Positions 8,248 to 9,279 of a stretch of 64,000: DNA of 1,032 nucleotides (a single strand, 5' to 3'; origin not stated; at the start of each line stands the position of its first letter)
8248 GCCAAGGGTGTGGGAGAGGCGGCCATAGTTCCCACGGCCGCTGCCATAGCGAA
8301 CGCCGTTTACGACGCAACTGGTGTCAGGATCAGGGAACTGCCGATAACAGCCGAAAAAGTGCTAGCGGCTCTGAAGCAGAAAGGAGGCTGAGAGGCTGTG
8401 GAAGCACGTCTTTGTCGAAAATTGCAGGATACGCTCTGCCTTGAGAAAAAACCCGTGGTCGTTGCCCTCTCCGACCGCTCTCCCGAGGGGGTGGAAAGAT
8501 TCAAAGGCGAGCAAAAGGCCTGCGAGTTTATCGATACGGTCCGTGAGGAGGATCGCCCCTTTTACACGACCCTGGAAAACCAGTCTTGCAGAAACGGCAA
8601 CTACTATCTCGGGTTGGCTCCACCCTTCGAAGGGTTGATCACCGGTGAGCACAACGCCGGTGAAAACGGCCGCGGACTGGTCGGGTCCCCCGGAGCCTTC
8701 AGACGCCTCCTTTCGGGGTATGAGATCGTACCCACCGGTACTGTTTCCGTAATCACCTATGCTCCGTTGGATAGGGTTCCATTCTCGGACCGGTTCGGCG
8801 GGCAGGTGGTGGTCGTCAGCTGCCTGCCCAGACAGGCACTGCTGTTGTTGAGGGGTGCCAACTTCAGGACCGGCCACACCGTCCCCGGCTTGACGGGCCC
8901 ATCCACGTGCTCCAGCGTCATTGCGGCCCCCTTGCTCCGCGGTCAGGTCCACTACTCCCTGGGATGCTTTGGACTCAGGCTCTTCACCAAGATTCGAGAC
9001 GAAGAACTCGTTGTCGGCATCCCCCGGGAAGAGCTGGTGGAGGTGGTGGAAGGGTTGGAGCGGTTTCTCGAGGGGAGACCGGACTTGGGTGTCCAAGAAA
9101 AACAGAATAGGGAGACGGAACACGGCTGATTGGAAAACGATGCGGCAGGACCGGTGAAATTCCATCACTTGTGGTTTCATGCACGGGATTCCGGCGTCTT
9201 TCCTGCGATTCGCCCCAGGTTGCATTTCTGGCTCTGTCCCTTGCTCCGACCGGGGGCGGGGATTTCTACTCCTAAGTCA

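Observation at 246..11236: Xanthine-dehydrogenase-family molybdo-hydroxylase and a DUF169 gene embedded inside a Dpp/Opp-type ABC importer operon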

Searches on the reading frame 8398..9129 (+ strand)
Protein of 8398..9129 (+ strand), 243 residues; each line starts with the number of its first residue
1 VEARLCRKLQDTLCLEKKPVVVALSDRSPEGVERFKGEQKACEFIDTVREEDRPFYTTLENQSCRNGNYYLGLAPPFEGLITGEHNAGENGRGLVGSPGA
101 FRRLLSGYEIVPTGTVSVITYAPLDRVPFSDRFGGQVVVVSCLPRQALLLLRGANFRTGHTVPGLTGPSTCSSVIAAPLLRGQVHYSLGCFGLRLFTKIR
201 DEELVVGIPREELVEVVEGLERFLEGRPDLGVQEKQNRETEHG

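Call 3: search_protein_families(library=pfam, proteins=[window:8398-9129:+])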
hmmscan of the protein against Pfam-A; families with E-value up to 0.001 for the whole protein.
window:8398-9129:+ (243 aa): 1 family
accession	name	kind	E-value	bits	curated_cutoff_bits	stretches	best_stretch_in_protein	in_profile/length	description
PF02596.20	DUF169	-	4.8e-37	128.3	27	1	8-219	1-209/209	Uncharacterised ArCR, COG2043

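Call 4: search_protein_families(library=ncbifam, proteins=[window:8398-9129:+])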
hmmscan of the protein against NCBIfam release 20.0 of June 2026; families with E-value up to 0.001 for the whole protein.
window:8398-9129:+ (243 aa): 0 families

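Call 12: find_homologous_proteins(query=window:8398-9129:+)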
Query window:8398-9129:+ (243 aa): 16 proteins with E <= 0.001 among 2693 candidates.
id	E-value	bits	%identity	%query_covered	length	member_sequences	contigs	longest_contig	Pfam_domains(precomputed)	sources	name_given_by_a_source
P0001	4.9e-159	545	100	100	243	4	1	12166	PF02596.21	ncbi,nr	ncbi:MAG: DUF169 domain-containing protein [Deltaproteobacteria bacterium]|nr:DUF169 domain-containi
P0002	1.5e-115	403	74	97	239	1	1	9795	PF02596.21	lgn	-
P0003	2.7e-113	396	75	96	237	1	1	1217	PF02596.21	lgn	-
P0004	2.6e-111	389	77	93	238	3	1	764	PF02596.21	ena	-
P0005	2.7e-108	379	73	96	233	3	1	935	PF02596.21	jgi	jgi:uncharacterized protein (DUF169 family)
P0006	1.3e-105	371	71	93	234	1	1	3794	PF02596.21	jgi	jgi:uncharacterized protein (DUF169 family)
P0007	1.8e-105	370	69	93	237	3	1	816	PF02596.21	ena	-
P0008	5.8e-104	365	69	93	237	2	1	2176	PF02596.21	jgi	jgi:uncharacterized protein (DUF169 family)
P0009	4.9e-103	362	76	88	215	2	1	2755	PF02596.21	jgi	jgi:uncharacterized protein (DUF169 family)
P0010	2.5e-92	327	75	80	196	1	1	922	PF02596.21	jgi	jgi:uncharacterized protein (DUF169 family)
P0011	3.4e-89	317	63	95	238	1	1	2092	PF02596.21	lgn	-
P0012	4.5e-62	228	50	93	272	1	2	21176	PF02596.21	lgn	-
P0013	1.3e-61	226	49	93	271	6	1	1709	PF02596.21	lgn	-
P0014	1.0e-57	214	46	93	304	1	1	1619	PF02596.21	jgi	jgi:uncharacterized protein (DUF169 family)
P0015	6.6e-57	211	65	62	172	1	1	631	PF02596.21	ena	-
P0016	4.1e-22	97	35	91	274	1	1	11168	PF02596.21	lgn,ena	-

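Call 14: find_encoding_contigs(protein=P0002, flank=10000, max_places=3)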
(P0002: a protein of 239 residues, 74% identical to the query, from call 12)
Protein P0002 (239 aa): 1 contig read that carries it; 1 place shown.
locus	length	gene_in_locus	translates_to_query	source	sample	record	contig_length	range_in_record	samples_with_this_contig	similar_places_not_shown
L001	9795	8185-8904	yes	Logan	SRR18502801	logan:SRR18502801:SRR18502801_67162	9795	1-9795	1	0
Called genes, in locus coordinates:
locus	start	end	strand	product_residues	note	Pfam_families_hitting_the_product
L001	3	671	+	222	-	?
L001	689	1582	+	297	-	PF00941:FAD_binding_5, PF03450:CO_deh_flav_C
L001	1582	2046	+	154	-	PF13085:Fer2_3 (weak), PF00111:Fer2 (weak), PF01799:Fer2_2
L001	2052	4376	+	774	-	PF01315:Ald_Xan_dh_C, PF02738:MoCoBD_1, PF20256:MoCoBD_2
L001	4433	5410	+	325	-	PF00005:ABC_tran, PF08352:oligo_HPY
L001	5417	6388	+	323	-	PF00005:ABC_tran, PF08352:oligo_HPY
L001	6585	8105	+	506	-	PF00496:SBP_bac_5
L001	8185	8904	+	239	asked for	PF02596:DUF169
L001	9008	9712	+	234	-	PF01177:Asp_Glu_race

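Call 15: find_encoding_contigs(protein=P0012, flank=10000, max_places=3)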
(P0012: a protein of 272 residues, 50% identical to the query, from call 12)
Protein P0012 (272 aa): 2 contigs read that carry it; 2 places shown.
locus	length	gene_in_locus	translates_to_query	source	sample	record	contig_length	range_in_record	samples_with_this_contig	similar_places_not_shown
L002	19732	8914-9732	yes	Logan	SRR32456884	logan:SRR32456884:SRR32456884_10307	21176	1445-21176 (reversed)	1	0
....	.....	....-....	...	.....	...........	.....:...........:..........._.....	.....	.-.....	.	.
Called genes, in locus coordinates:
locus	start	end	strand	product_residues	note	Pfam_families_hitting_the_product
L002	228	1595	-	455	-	PF03972:MmgE_PrpD_N, PF19305:MmgE_PrpD_C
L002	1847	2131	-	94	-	PF13358:DDE_3 (weak)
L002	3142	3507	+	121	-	-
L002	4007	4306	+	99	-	-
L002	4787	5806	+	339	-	PF16868:NMT1_3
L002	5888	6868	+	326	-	PF00389:2-Hacid_dh, PF02826:2-Hacid_dh_C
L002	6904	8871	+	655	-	PF02730:AFOR_N, PF01314:AFOR_C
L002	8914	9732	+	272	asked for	PF02596:DUF169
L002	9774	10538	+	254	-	PF09339:HTH_IclR, PF01614:IclR_C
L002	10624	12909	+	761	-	PF01315:Ald_Xan_dh_C, PF02738:MoCoBD_1, PF20256:MoCoBD_2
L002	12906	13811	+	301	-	PF00941:FAD_binding_5, PF03450:CO_deh_flav_C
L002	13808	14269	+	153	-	PF00111:Fer2, PF01799:Fer2_2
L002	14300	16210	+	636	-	PF06808:DctM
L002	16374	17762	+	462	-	PF01979:Amidohydro_1, PF07969:Amidohydro_3 (faint)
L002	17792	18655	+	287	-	PF00795:CN_hydrolase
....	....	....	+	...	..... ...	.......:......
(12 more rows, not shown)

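Call 16: find_encoding_contigs(protein=P0016, flank=10000, max_places=3)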
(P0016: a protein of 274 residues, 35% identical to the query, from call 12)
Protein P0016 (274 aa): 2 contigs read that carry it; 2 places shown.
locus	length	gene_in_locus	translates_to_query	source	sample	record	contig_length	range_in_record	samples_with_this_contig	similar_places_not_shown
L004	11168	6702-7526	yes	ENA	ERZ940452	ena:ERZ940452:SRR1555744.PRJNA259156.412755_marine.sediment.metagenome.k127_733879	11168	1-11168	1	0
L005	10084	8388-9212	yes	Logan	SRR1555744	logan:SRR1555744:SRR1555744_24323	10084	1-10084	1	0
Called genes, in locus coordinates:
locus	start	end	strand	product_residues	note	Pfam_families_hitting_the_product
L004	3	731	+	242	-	?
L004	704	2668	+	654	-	PF00528:BPD_transp_1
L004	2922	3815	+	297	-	PF00941:FAD_binding_5, PF01565:FAD_binding_4 (weak), PF03450:CO_deh_flav_C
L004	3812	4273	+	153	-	PF00111:Fer2, PF01799:Fer2_2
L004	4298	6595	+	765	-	PF01315:Ald_Xan_dh_C, PF02738:MoCoBD_1, PF20256:MoCoBD_2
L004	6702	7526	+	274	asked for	PF02596:DUF169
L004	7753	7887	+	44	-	PF04723:GRDA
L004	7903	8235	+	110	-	PF04723:GRDA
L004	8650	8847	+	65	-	-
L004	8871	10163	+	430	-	PF09338:Gly_reductase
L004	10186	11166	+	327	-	?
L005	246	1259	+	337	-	PF00005:ABC_tran, PF08402:TOBE_2 (weak)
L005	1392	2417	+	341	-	PF01547:SBP_bac_1, PF13531:SBP_bac_11 (weak), PF13416:SBP_bac_8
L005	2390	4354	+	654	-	PF00528:BPD_transp_1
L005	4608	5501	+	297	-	PF00941:FAD_binding_5, PF01565:FAD_binding_4 (weak), PF03450:CO_deh_flav_C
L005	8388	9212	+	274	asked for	PF02596:DUF169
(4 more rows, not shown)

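Call 17: search_solved_structures(query=window:8398-9129:+, max_evalue=10)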
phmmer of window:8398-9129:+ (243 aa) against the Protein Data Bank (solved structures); distinct sequences matched with E-value up to 10: 0.

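Call 25: find_related_loci(query=A1, collection=genome_contigs, flank=10000)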
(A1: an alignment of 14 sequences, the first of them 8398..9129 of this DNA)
Query A1 (243 aa) in genome_contigs; peptide patterns used: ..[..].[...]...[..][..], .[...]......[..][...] (x = any residue, [..] = any of these).
53 stretches matched a pattern; 7 encode a relative of the query (tblastn E <= 1e-3); 7 distinct loci.
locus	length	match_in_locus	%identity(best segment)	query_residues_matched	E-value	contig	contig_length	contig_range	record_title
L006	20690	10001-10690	48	5-230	2e-65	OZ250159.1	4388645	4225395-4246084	MAG: Candidatus Rariloculaceae bacterium isolate d7988692-1f91-4a51-bf50-90d1cd8d1283 genome assembly, chromosome: 1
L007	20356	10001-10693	48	5-230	3e-64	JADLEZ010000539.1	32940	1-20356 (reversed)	MAG: Burkholderiales bacterium isolate SJ348 c_000001057903, whole genome shotgun sequence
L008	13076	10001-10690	47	5-230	8e-64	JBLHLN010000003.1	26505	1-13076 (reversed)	MAG: Woeseiaceae bacterium isolate 3300054698_109 Ga0535670_0002459, whole genome shotgun sequence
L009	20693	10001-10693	47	5-230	8e-64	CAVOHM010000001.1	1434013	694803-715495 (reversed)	MAG: uncultured beta proteobacterium isolate MFD09964.bin.2.42 genome assembly, contig: contig_10578, whole genome shotg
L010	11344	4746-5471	43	4-242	3e-61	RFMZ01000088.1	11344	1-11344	MAG: Betaproteobacteria bacterium isolate LLD_097 Lanier.contig198806.11344bp, whole genome shotgun sequence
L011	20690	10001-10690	47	5-230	9e-59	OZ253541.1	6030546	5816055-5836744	MAG: Candidatus Rariloculaceae bacterium isolate 9a525eeb-f008-4404-a84b-82d39665a360 genome assembly, chromosome: 1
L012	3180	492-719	42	154-227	5e-14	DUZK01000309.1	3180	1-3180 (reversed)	MAG TPA_asm: Deltaproteobacteria bacterium isolate MAG_15370_dsfb_81 Ga0180009_10039438, whole genome shotgun sequence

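Call 35: predict_structure(alignment_id=A1)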
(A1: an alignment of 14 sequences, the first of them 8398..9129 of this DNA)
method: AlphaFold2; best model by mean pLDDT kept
length: 243 residues; sequences in the alignment: 14
mean_pLDDT: 83.1   pTM: 0.83
mean pLDDT of the five models: 83.1, 82.5, 82.0, 78.8, 77.1
residues with pLDDT >= 90: 133; 70-90: 66; 50-70: 23; < 50: 21
segments of 3 or more residues with pLDDT < 50: 88-92, 192-198, 236-243
pLDDT, mean of each block of 10 residues (from residue 1): 93 93 95 94 91 96 89 88 60 55 80 95 93 90 91 85 80 90 86 49 87 94 84 49 38
secondary structure, 60 per line:
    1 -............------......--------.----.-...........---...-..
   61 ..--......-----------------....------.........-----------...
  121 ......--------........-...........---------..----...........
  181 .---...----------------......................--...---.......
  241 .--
elements in order: H2-13 E20-25 H41-51 E55-57 H65-70 H88-91 H98-106 E118-123 E135-142 H144-154 H170-181 E185-187 E204-209 H210-225 H234-241

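Call 51: search_protein_representatives(alignment_id=A1)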
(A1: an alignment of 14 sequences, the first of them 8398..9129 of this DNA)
Query: 14 sequences, 240 profile positions. Proteins with E-value up to 0.001 (for the whole library): 1088; up to 1e-10: 334; up to 1e-30: 22. The best 150 are listed.
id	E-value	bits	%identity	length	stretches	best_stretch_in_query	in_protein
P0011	9.6e-111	385.1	-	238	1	2-236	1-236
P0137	1.7e-95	335.2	-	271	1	3-237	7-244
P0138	4.6e-84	297.8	-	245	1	3-236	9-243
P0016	2.9e-79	282.1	-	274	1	3-237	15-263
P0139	2.2e-72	259.6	-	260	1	12-237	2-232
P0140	7.7e-67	241.4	-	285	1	3-237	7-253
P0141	7.4e-62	225.1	-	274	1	4-236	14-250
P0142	3.2e-48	180.4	-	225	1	5-228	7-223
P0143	4.2e-45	170.2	-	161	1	95-238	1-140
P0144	9.6e-44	165.8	-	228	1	2-230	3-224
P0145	5.4e-42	160.1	-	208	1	2-210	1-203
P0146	5.6e-40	153.4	-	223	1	2-226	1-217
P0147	1.2e-38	149.1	-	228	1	3-223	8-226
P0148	2.1e-38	148.3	-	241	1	3-222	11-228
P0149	4.0e-37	144.1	-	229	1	6-225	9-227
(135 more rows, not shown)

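Call 57: find_related_loci(query=A1, collection=metagenome_contigs, flank=8000)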
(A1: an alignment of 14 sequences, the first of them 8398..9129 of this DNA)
Query A1 (243 aa) in metagenome_contigs; peptide patterns used: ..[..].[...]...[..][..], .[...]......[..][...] (x = any residue, [..] = any of these).
94 stretches matched a pattern; 22 encode a relative of the query (tblastn E <= 1e-3); 22 distinct loci.
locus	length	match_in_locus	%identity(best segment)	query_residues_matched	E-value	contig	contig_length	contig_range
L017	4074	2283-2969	49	5-230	4e-69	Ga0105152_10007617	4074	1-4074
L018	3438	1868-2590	46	5-242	9e-68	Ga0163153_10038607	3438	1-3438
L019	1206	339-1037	48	1-230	1e-71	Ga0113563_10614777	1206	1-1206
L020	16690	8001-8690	46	4-230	9e-67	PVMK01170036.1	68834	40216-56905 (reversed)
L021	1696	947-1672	44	4-242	2e-67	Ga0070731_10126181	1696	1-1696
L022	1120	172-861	47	5-230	7e-69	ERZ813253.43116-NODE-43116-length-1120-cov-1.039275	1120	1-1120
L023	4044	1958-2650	48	5-230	1e-64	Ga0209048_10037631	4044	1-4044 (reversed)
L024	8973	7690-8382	47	5-230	1e-64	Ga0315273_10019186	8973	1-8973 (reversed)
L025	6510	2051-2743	47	5-230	2e-64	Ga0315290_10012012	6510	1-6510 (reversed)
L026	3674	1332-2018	46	5-230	2e-64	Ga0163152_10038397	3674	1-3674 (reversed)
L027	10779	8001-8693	47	5-230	3e-64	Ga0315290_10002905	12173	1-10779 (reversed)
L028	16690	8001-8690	47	5-230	2e-64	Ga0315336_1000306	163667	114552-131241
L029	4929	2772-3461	46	5-230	6e-64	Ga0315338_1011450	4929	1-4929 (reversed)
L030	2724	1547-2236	46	5-230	3e-64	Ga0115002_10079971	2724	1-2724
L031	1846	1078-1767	46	5-230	4e-66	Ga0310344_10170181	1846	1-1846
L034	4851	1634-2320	46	5-230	6e-63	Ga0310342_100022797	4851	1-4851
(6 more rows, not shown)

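Call 60: search_protein_families(library=pfam, proteins=[L017:336-1703:-, L017:3043-4053:+, L018:21-1013:-, L018:1025-1798:+, L018:2684-3436:+, L026:2-955:+, L026:2227-3534:+, L034:211-1452:+, L034:2712-3578:-, L034:3563-4315:-], max_evalue=0.0001)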
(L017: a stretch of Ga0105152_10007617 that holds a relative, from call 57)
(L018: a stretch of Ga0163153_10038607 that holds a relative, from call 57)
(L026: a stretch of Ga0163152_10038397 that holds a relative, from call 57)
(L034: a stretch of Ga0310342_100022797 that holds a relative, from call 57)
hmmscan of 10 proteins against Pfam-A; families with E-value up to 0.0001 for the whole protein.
L017:336-1703:- (456 aa): 0 families

L017:3043-4053:+ (337 aa): 2 families
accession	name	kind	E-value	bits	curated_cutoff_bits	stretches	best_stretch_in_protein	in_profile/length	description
PF00384.28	Molybdopterin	-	3.7e-22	79.3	24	1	146-331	1-179/353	Molybdopterin oxidoreductase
PF04879.21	Molybdop_Fe4S4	-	1.3e-05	25.5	22.7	0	69-105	2-35/55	Molybdopterin oxidoreductase Fe4S4 domain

L018:21-1013:- (331 aa): 2 families
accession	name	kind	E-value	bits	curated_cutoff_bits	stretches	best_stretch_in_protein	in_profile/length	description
PF03466.25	LysR_substrate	-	1e-34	120.2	28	1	109-310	3-205/209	LysR substrate binding domain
PF00126.33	HTH_1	-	6.5e-22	77.7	26.6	1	24-82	1-59/60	Bacterial regulatory helix-turn-helix protein, lysR family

L018:1025-1798:+ (258 aa): 1 family
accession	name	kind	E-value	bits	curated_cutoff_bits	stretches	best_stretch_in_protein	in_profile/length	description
PF00857.26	Isochorismatase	-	1e-27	97.8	27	1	58-237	2-172/175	Isochorismatase domain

L018:2684-3436:+ (251 aa): 2 families
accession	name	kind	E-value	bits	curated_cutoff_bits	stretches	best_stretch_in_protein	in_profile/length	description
PF05378.19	Hydant_A_N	-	8.1e-53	179.2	25.2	1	8-190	1-175/176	Hydantoinase/oxoprolinase N-terminal region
PF01968.24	Hydantoinase_A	-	2.4e-06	27.5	22.9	0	211-250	1-40/291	Hydantoinase/oxoprolinase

L026:2-955:+ (318 aa): 1 family
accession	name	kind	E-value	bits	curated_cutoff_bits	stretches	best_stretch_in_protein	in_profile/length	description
PF06808.19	DctM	-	1.6e-28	100.1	23.8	1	30-243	215-407/413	Tripartite ATP-independent periplasmic transporter, DctM component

L026:2227-3534:+ (436 aa): 3 families
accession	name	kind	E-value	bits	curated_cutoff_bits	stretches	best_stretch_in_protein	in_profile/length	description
PF01546.33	Peptidase_M20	-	7.8e-23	81.9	24.6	1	102-429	2-204/206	Peptidase family M20/M25/M40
PF07687.19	M20_dimer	-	2.2e-09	37.7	21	1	233-334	1-101/107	Peptidase dimerisation domain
PF04389.22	Peptidase_M28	-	1.2e-07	32.1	21.3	1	88-167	3-78/193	Peptidase family M28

L034:211-1452:+ (414 aa): 4 families
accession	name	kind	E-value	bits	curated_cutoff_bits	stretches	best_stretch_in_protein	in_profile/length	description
PF01799.25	Fer2_2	-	4.6e-24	84.8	30.3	1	79-152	1-75/75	[2Fe-2S] binding domain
PF06240.19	COXG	-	1.1e-11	45.1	22.2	1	230-369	3-137/140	Carbon monoxide dehydrogenase subunit G (CoxG)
PF00111.32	Fer2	-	1.6e-07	31.6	21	1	12-61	2-52/77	2Fe-2S iron-sulfur cluster binding domain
PF13085.11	Fer2_3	-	4.3e-05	23.9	27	1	44-76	51-83/107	2Fe-2S iron-sulfur cluster binding domain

L034:2712-3578:- (289 aa): 1 family
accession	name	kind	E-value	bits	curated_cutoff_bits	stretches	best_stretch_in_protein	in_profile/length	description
PF00528.27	BPD_transp_1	-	4.7e-20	72.5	26.4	1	107-269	1-175/184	Binding-protein-dependent transport system inner membrane component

L034:3563-4315:- (251 aa): 2 families
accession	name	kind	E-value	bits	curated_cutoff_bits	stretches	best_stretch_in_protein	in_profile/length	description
PF00005.33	ABC_tran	-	2.4e-34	119.3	25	1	28-169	1-136/137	ABC transporter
PF13304.12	AAA_21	-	6.2e-08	33.5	27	0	139-202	235-300/304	AAA domain, putative AbiEii toxin, Type IV TA system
